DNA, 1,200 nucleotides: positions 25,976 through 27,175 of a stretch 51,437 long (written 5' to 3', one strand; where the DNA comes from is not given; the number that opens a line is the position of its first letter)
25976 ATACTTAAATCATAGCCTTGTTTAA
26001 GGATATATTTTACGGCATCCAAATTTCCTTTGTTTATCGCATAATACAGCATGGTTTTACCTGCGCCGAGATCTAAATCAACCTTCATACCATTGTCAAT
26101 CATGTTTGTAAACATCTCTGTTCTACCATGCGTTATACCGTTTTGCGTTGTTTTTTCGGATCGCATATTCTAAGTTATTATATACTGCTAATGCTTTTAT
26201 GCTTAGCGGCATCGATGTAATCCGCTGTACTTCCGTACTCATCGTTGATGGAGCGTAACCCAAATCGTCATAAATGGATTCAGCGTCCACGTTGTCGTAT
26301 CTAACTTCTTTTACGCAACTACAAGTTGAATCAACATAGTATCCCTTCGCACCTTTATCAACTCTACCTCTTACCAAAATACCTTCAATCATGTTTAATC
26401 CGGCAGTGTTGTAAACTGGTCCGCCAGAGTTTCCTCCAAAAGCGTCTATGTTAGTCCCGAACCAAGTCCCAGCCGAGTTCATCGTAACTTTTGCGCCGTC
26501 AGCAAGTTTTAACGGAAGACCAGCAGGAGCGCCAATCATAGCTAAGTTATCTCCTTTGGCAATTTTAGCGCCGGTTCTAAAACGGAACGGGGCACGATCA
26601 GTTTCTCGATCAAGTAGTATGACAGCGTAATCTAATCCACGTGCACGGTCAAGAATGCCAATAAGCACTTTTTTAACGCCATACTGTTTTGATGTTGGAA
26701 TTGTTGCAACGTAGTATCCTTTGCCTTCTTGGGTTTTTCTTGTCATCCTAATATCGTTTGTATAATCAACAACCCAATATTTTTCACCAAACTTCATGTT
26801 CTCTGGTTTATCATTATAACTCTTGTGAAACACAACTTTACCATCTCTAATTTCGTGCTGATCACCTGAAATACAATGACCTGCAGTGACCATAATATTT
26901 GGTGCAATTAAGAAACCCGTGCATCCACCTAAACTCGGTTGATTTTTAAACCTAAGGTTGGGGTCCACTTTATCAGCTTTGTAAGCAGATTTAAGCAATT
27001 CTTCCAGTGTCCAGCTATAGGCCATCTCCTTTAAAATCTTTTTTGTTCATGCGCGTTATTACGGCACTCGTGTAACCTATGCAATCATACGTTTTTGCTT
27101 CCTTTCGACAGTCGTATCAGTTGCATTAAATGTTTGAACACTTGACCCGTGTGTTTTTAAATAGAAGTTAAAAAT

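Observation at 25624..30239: Terminator-bounded island of three or four protease genes (two exported caspase-like, one trypsin-like fused to ankyrin repeats), nearly all interrupted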

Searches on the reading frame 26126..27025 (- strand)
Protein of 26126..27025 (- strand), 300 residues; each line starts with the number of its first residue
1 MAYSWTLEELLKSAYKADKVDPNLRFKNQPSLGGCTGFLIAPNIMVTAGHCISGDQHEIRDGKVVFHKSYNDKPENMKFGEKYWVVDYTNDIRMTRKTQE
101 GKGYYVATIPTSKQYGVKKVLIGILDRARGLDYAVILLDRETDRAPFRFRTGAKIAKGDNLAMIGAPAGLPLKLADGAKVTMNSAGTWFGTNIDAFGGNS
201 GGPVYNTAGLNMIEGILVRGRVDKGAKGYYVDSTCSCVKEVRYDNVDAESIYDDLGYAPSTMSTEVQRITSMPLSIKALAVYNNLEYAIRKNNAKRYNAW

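Call 7: search_protein_families(library=pfam, max_evalue=0.01, proteins=[window:26126-27025:-])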
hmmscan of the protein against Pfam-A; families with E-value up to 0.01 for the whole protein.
window:26126-27025:- (300 aa): 2 families
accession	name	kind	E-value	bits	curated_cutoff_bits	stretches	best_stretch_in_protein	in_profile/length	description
PF13365.12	Trypsin_2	-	1.9e-11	45.3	27.6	1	35-209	1-139/144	Trypsin-like peptidase domain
PF00089.32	Trypsin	-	3e-10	40.7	20.6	1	34-113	26-111/220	Trypsin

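Call 8: find_encoding_contigs(protein=window:26126-27025:-, flank=10000, max_places=10)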
Protein window:26126-27025:- (300 aa): 3 contigs read that carry it; 3 places shown.
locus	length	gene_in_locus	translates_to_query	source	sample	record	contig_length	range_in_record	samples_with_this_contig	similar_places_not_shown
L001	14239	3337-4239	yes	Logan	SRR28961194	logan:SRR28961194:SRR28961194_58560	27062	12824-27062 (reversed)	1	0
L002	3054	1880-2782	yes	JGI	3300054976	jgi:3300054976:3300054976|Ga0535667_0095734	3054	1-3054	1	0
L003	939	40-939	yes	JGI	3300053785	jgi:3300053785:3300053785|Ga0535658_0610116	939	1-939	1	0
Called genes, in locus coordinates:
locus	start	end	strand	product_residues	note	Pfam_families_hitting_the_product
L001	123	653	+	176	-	PF00656:Peptidase_C14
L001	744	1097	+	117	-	-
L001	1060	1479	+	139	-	-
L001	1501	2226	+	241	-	PF14326:DUF4384 (weak)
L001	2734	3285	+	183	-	-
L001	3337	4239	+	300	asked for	PF00089:Trypsin (weak), PF13365:Trypsin_2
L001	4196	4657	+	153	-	PF12796:Ank_2, PF13857:Ank_5, PF13637:Ank_4, PF13857:Ank_5 (weak), PF00023:Ank, PF13606:Ank_3 (weak)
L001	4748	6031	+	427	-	PF04389:Peptidase_M28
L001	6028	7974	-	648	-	PF00535:Glycos_transf_2, PF13641:Glyco_tranf_2_3, PF13632:Glyco_trans_2_3 (weak)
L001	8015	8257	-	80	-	PF04226:Transgly_assoc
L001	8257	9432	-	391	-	-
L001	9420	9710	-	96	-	-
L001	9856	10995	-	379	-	PF01551:Peptidase_M23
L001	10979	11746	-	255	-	PF14125:DUF4292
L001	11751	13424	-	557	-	PF12895:ANAPC3 (faint), PF28559:TPR_SusR (faint), PF00515:TPR_1 (faint), PF07719:TPR_2 (faint), PF13174:TPR_6 (faint), PF13176:TPR_7 (faint), PF13181:TPR_8 (faint), PF13429:TPR_15 (weak), +8 more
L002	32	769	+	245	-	PF14326:DUF4384 (weak)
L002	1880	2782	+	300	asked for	PF00089:Trypsin (weak), PF13365:Trypsin_2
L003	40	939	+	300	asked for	PF00089:Trypsin (weak), PF13365:Trypsin_2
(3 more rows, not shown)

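Call 9: find_homologous_proteins(query=window:26126-27025:-)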
Query window:26126-27025:- (300 aa): 1684 proteins with E <= 0.001 among 2618 candidates; the best 120 are listed.
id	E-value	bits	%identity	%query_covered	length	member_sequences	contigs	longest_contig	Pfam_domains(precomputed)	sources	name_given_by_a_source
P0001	6.3e-202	687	100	100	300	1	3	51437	PF13365.13,PF00089.33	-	-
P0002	1.2e-121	424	63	99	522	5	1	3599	PF13365.13,PF13606.13,PF13857.13,PF12796.14,PF00023.37,PF13637.13,PF00089.33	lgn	-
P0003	1.8e-107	377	81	69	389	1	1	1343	PF13365.13,PF13606.13,PF13857.13,PF12796.14,PF00023.37,PF13637.13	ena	-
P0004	1.5e-100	354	72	73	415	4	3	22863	PF13365.13,PF13606.13,PF13857.13,PF12796.14,PF00023.37,PF13637.13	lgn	-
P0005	4.8e-94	333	83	60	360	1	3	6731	PF13365.13,PF13606.13,PF13857.13,PF12796.14,PF00023.37,PF13637.13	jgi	jgi:hypothetical protein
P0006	1.8e-60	223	43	99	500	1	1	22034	PF13365.13,PF13606.13,PF13857.13,PF12796.14,PF00023.37,PF13637.13,PF00089.33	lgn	-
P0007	1.9e-59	219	42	98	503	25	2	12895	PF13365.13,PF13606.13,PF13857.13,PF12796.14,PF00023.37,PF13637.13,PF00089.33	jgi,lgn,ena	jgi:hypothetical protein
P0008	3.2e-58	215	42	98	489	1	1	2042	PF13365.13,PF13606.13,PF13857.13,PF12796.14,PF00023.37,PF13637.13,PF00089.33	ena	-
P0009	2.6e-57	212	42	98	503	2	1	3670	PF13365.13,PF13606.13,PF13857.13,PF12796.14,PF00023.37,PF13637.13,PF00089.33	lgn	-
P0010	3.2e-57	212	42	100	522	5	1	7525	PF13365.13,PF13606.13,PF13857.13,PF10459.16,PF12796.14,PF00023.37,PF13637.13,PF00089.33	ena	-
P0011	3.4e-57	212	42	98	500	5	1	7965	PF13365.13,PF13606.13,PF13857.13,PF12796.14,PF00023.37,PF13637.13,PF00089.33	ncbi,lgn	-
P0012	8.9e-57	211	42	99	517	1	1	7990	PF13365.13,PF13606.13,PF13857.13,PF12796.14,PF00023.37,PF13637.13,PF00089.33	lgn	-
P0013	7.7e-56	208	43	98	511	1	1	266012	PF13365.13,PF13606.13,PF13857.13,PF12796.14,PF00023.37,PF13637.13,PF00089.33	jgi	-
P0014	2.9e-55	206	42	99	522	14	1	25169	PF13365.13,PF13606.13,PF13857.13,PF10459.16,PF12796.14,PF00023.37,PF13637.13,PF00089.33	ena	-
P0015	3.2e-55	206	42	98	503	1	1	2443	PF13365.13,PF13606.13,PF13857.13,PF12796.14,PF00023.37,PF13637.13,PF00089.33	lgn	-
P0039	5.4e-50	188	37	99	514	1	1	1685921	PF13365.13,PF13606.13,PF13857.13,PF12796.14,PF00023.37,PF13637.13,PF00089.33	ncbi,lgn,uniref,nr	ncbi:trypsin-like peptidase domain-containing protein [Winogradskyella thalassocola]|uniref:Serine p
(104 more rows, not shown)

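Call 10: find_encoding_contigs(protein=P0004, flank=10000, max_places=4)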
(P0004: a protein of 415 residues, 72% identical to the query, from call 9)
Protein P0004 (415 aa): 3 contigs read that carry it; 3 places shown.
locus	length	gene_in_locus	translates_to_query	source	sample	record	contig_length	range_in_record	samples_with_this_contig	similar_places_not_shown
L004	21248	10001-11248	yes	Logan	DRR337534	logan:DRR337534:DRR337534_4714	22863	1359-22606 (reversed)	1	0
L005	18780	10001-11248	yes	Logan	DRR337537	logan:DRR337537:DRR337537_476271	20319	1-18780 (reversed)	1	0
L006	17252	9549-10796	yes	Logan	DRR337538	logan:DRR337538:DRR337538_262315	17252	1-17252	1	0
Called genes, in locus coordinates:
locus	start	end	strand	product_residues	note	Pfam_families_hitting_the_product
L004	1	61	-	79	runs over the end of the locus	-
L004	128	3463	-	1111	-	PF08471:Ribonuc_red_2_N, PF02867:Ribonuc_red_lgC, PF12637:TSCPD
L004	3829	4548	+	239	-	PF01884:PcrB, PF00977:His_biosynth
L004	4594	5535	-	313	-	PF18962:Por_Secre_tail (weak)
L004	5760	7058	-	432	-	PF13347:MFS_2 (weak), PF06609:TRI12 (weak), PF07690:MFS_1, PF12832:MFS_1_like, PF05977:MFS_3 (weak), PF00083:Sugar_tr, PF07690:MFS_1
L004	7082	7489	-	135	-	PF01741:MscL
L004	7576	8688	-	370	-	PF00112:Peptidase_C1 (faint), PF03051:Peptidase_C1_2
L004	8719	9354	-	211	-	PF10263:SprT-like (weak)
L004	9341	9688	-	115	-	PF01258:zf-dskA_traR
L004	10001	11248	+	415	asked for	PF13365:Trypsin_2 (weak), PF12796:Ank_2, PF13637:Ank_4 (weak), PF13857:Ank_5, PF00023:Ank, PF12796:Ank_2, PF13606:Ank_3 (weak), PF13637:Ank_4 (weak)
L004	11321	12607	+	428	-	PF04389:Peptidase_M28, PF01546:Peptidase_M20 (faint)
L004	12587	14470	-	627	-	PF00535:Glycos_transf_2, PF13641:Glyco_tranf_2_3, PF13632:Glyco_trans_2_3 (weak)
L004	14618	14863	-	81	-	PF04226:Transgly_assoc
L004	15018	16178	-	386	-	PF01551:Peptidase_M23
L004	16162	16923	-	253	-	PF14125:DUF4292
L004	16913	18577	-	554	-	PF13429:TPR_15 (faint), PF25060:ARM_TT21_2nd (faint), PF00515:TPR_1 (faint), PF07719:TPR_2 (faint), PF12895:ANAPC3 (faint), PF14559:TPR_19 (weak), PF23914:TPR_CcmH_CycH (weak), PF14559:TPR_19 (weak), +10 more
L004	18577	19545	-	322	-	PF00483:NTP_transferase, PF25084:LbH_EIF2B (weak), PF25087:GMPPB_C (weak)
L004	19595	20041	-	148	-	PF00692:dUTPase, PF22769:DCD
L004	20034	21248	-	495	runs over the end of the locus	PF01943:Polysacc_synt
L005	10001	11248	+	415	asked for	PF13365:Trypsin_2 (weak), PF12796:Ank_2, PF13637:Ank_4 (weak), PF13857:Ank_5, PF00023:Ank, PF12796:Ank_2, PF13606:Ank_3 (weak), PF13637:Ank_4 (weak)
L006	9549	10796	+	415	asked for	PF13365:Trypsin_2 (weak), PF12796:Ank_2, PF13637:Ank_4 (weak), PF13857:Ank_5, PF00023:Ank, PF12796:Ank_2, PF13606:Ank_3 (weak), PF13637:Ank_4 (weak)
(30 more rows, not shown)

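Call 11: find_encoding_contigs(protein=P0002, flank=10000, max_places=3)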
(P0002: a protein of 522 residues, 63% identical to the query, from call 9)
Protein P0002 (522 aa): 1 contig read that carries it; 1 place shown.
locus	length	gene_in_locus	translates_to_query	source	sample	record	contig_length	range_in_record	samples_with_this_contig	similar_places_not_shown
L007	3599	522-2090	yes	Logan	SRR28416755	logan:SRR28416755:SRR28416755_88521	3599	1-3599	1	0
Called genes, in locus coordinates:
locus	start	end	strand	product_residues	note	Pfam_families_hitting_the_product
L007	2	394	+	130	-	?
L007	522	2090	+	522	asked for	PF00089:Trypsin (weak), PF13365:Trypsin_2, PF13606:Ank_3 (faint), PF13637:Ank_4 (faint), PF13857:Ank_5 (faint), PF00023:Ank (faint), PF12796:Ank_2 (weak)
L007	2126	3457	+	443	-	PF04389:Peptidase_M28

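Call 12: find_encoding_contigs(protein=P0039, flank=10000, max_places=2)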
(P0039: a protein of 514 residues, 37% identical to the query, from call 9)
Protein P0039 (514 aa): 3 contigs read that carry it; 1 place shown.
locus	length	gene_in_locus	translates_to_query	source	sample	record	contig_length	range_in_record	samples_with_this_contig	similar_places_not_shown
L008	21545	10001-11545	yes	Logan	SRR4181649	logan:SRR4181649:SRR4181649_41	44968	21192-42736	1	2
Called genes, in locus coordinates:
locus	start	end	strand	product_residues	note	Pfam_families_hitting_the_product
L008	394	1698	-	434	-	PF02812:ELFV_dehydrog_N, PF00208:ELFV_dehydrog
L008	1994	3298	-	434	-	PF06965:Na_H_antiport_1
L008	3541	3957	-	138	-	PF07681:DoxX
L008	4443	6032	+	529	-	PF01645:Glu_synthase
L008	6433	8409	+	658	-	PF12805:FUSC-like, PF04632:FUSC, PF13515:FUSC_2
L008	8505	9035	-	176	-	-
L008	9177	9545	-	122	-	-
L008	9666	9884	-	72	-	-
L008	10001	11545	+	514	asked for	PF00089:Trypsin, PF13365:Trypsin_2, PF00023:Ank (faint), PF12796:Ank_2 (weak), PF13606:Ank_3 (faint), PF13637:Ank_4 (faint), PF13857:Ank_5 (faint), PF12796:Ank_2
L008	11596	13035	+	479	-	PF05990:DUF900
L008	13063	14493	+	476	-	-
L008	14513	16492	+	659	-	PF00656:Peptidase_C14, PF14326:DUF4384 (faint)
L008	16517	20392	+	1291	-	PF02064:MAS20 (faint), PF07719:TPR_2 (faint), PF13176:TPR_7 (faint), PF13181:TPR_8 (faint), PF13424:TPR_12, PF00515:TPR_1 (weak), PF13424:TPR_12, PF12770:CHAT, +6 more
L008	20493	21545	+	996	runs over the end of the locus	PF00656:Peptidase_C14, PF00515:TPR_1 (faint), PF13428:TPR_14 (faint), PF13432:TPR_16 (faint), PF23914:TPR_CcmH_CycH (faint), PF07719:TPR_2 (faint), PF13181:TPR_8 (faint), PF13414:TPR_11 (weak), +3 more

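Call 15: find_related_loci(query=A1, collection=genome_contigs, flank=10000)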
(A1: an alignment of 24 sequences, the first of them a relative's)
Query A1 (522 aa) in genome_contigs; peptide patterns used: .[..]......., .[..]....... (x = any residue, [..] = any of these).
599 stretches matched a pattern (row limit reached: there are more); 99 encode a relative of the query (tblastn E <= 1e-3); the best 80 are kept; 79 distinct loci.
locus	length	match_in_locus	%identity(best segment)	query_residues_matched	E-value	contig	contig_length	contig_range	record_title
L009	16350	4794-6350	57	1-522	0e+0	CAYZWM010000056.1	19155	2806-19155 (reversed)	MAG TPA_asm: uncultured Chitinophagaceae bacterium isolate SRP215229_co1_39 genome assembly, contig: NODE_1664_length_19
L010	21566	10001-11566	54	2-522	0e+0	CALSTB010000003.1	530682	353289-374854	MAG: uncultured Bacteroidia bacterium isolate AE_MB266 genome assembly, contig: contig_10310_AE_MB266, whole genome shot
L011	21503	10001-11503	55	1-506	0e+0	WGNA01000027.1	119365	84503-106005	MAG: Bacteroidetes bacterium isolate RI_134 c_000000054514, whole genome shotgun sequence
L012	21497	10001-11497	54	1-503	0e+0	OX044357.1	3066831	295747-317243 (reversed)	MAG: uncultured Bacteroidia bacterium isolate B_MB356 genome assembly, chromosome: B_MB356_contig-1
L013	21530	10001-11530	50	1-511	2e-173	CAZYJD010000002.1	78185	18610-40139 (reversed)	MAG TPA_asm: uncultured Chitinophagaceae bacterium isolate binchicken_co176_39 genome assembly, contig: NODE_65_length_7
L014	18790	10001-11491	35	8-522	3e-102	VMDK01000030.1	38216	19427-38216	MAG: Sphingobacteriia bacterium isolate 28_1 c_000000000226, whole genome shotgun sequence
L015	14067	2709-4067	36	1-505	4e-96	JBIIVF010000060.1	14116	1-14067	MAG: Bacteroidia bacterium isolate ME2004-09-30_3300044641_group2_bin89 Rohwer_bin1016_scaffold_3709_c1, whole genome sh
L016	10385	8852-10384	35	6-519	2e-84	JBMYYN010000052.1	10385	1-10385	MAG: Bacteroidia bacterium isolate ME_XS_2208_bin_33 ME_XS_2208_bin_33_52, whole genome shotgun sequence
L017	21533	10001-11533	34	1-521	1e-80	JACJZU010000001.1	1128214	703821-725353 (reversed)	MAG: Flavobacteriales bacterium isolate HK-STAS-BACT-72 HK-STAS-BACT-72_1, whole genome shotgun sequence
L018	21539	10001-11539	30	4-522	2e-76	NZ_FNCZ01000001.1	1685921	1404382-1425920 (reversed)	Winogradskyella thalassocola strain DSM 15363, whole genome shotgun sequence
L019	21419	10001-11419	32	36-522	1e-74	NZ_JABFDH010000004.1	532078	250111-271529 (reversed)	Winogradskyella ursingii strain HL4150 NODE_4_length_532078_cov_259.449_ID_7, whole genome shotgun sequence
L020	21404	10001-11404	31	34-515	1e-74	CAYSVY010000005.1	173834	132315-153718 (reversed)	MAG TPA_asm: uncultured Flavobacteriaceae bacterium isolate SRP342821_co1_58 genome assembly, contig: NODE_36_length_173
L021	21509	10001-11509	31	8-522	1e-73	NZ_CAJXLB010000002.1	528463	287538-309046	MAG: uncultured Winogradskyella sp. isolate SRR6201692_bin.1_MetaBAT_v2.12.1_MAG, whole genome shotgun sequence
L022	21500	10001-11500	30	7-522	2e-73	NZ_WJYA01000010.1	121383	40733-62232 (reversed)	Winogradskyella ouciana strain ZXX205 NODE_10_length_121383_cov_192.11, whole genome shotgun sequence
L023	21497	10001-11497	31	8-522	2e-73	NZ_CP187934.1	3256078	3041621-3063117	Winogradskyella sp. HB-48 chromosome, complete genome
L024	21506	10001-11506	31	7-520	9e-73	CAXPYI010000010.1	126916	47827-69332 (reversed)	MAG: Leeuwenhoekiella palythoae isolate 02um_C4Z0725_1.40 genome assembly, contig: k127_24213, whole genome shotgun sequ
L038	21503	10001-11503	30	7-522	4e-65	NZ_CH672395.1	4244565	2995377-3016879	Leeuwenhoekiella blandensis MED217 scf_1099517004314, whole genome shotgun sequence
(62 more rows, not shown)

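Call 22: search_protein_families(library=pfam, max_evalue=0.1, proteins=[L012:15233-16690:-, L008:13063-14493:+, L008:11596-13035:+, L012:6831-8834:+, L012:8904-9974:+, L012:10001-11659:+, L022:16491-18575:+, L022:18596-20323:+, L024:18527-20644:+, L038:12455-15466:+])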
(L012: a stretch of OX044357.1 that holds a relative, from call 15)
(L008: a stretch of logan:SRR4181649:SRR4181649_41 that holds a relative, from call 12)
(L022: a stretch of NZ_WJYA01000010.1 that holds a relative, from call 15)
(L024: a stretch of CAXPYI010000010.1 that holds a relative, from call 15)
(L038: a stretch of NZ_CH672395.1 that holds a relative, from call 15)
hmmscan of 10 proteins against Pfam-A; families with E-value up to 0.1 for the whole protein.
L012:15233-16690:- (485 aa): 0 families

L008:13063-14493:+ (476 aa): 1 family
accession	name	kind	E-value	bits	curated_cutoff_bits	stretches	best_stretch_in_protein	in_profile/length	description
PF04513.17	Baculo_PEP_C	-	0.00034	21.1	38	1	191-271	39-119/140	Baculovirus polyhedron envelope protein, PEP, C terminus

L008:11596-13035:+ (479 aa): 6 families
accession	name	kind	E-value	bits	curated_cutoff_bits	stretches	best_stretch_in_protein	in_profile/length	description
PF05990.18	DUF900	-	1.1e-49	169.5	20.5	1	234-445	7-225/232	Alpha/beta hydrolase of unknown function (DUF900)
PF05057.20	DUF676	-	0.0011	18.9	20.3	1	244-354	3-111/217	Putative serine esterase (DUF676)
PF12146.15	Hydrolase_4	-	0.0039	16.9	27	1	246-367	4-115/239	Serine aminopeptidase, S33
PF02450.21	LCAT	-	0.0042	16.8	21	1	305-359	106-158/392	Lecithin:cholesterol acyltransferase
PF06821.19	Ser_hydrolase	-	0.0061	16.9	22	1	318-378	52-104/172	Serine hydrolase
PF12697.13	Abhydrolase_6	-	0.013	16.6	26.3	1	250-361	2-93/217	Alpha/beta hydrolase family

L012:6831-8834:+ (667 aa): 3 families
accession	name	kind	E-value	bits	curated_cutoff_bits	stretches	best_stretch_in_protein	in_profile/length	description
PF00656.27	Peptidase_C14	-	3.1e-19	70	21.4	1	34-295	3-227/233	Caspase domain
PF14326.11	DUF4384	-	0.0002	21.8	27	1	541-610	14-81/81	Domain of unknown function (DUF4384)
PF24307.1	DUF7486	-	0.064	13.2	27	0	531-561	98-128/154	Family of unknown function (DUF7486)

L012:8904-9974:+ (356 aa): 1 family
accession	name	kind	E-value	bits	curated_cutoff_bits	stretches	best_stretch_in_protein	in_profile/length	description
PF00656.27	Peptidase_C14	-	1.8e-10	41.3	21.4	1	35-277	4-207/233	Caspase domain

L012:10001-11659:+ (552 aa): 7 families
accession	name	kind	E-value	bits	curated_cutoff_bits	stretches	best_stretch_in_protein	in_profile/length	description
PF12796.13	Ank_2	-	5.7e-33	113.8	27.3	3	399-489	3-90/90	Ankyrin repeats (3 copies)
PF13857.12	Ank_5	-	4.7e-22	78.3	27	3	451-499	8-56/56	Ankyrin repeats (many copies)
PF00023.36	Ank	-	1.3e-19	69.6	21.1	3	460-490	3-33/33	Ankyrin repeat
PF13637.12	Ank_4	-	2.5e-17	63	22.7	3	470-502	8-40/50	Ankyrin repeats (many copies)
PF13606.12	Ank_3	-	5.7e-16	57.2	22.3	2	460-487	3-30/30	Ankyrin repeat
PF13365.12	Trypsin_2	-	1.9e-12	48.5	27.6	1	106-280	1-139/144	Trypsin-like peptidase domain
PF00089.32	Trypsin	-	2.2e-08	34.7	20.6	1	105-167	26-93/220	Trypsin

L022:16491-18575:+ (694 aa): 2 families
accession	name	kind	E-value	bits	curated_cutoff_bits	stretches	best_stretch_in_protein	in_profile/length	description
PF00656.27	Peptidase_C14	-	8.3e-17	62.1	21.4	1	462-674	3-222/233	Caspase domain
PF01650.23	Peptidase_C13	-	0.011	15.7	22.8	1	525-607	104-179/258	Peptidase C13 family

L022:18596-20323:+ (575 aa): 2 families
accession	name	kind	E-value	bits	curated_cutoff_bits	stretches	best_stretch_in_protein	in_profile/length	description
PF00656.27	Peptidase_C14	-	3.3e-17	63.4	21.4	1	333-537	3-196/233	Caspase domain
PF23100.1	DUF2096_N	-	0.087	13.7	26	0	53-124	19-90/96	DUF2096 N-terminal four-helical bundle domain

L024:18527-20644:+ (705 aa): 1 family
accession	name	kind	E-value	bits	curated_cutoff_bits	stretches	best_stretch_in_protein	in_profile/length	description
PF12770.12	CHAT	-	3.1e-61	207.8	24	1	382-704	3-287/289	CHAT domain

L038:12455-15466:+ (1003 aa): 20 families
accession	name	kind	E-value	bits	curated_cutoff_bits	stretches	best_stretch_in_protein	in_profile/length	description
PF00515.34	TPR_1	-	1.1e-34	117.2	27.8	6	775-807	2-34/34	Tetratricopeptide repeat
PF07719.23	TPR_2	-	1.1e-34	116.1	27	6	775-805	2-32/34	Tetratricopeptide repeat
PF13424.12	TPR_12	-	2.5e-27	95.3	30.1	5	532-593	6-74/77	Tetratricopeptide repeat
PF13414.12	TPR_11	-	4.3e-27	94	26.8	6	781-819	1-39/42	TPR repeat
PF13181.12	TPR_8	-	6.5e-26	88.7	25.7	4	775-805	2-32/34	Tetratricopeptide repeat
PF14559.12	TPR_19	-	6.9e-23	81.2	25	6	577-630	4-56/68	Tetratricopeptide repeat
PF13431.12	TPR_17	-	8.4e-22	76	24.4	3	518-550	2-34/34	Tetratricopeptide repeat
PF13432.12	TPR_16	-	1.1e-20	74.2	32.7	4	779-836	2-59/65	Tetratricopeptide repeat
PF13374.12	TPR_10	-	1.2e-14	54.2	27.5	4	776-802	4-30/42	Tetratricopeptide repeat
PF00656.27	Peptidase_C14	-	1.6e-14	54.6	21.4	1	35-274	1-228/233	Caspase domain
PF13176.12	TPR_7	-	1.7e-13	49.9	27.9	3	531-556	1-26/36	Tetratricopeptide repeat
PF13428.12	TPR_14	-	2.7e-13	49.6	23.5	2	568-606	5-43/44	Tetratricopeptide repeat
PF23914.1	TPR_CcmH_CycH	-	2.5e-08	34.3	42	1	742-801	89-148/158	Cytochrome c-type biogenesis protein H TPR domain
PF25063.1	ARM_TT21_C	-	6.8e-06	26.5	35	1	744-841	99-197/209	Tetratricopeptide repeat protein 21 C-terminal ARM domain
PF13371.12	TPR_9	-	2.7e-05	24.5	35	0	540-599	6-64/73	Tetratricopeptide repeat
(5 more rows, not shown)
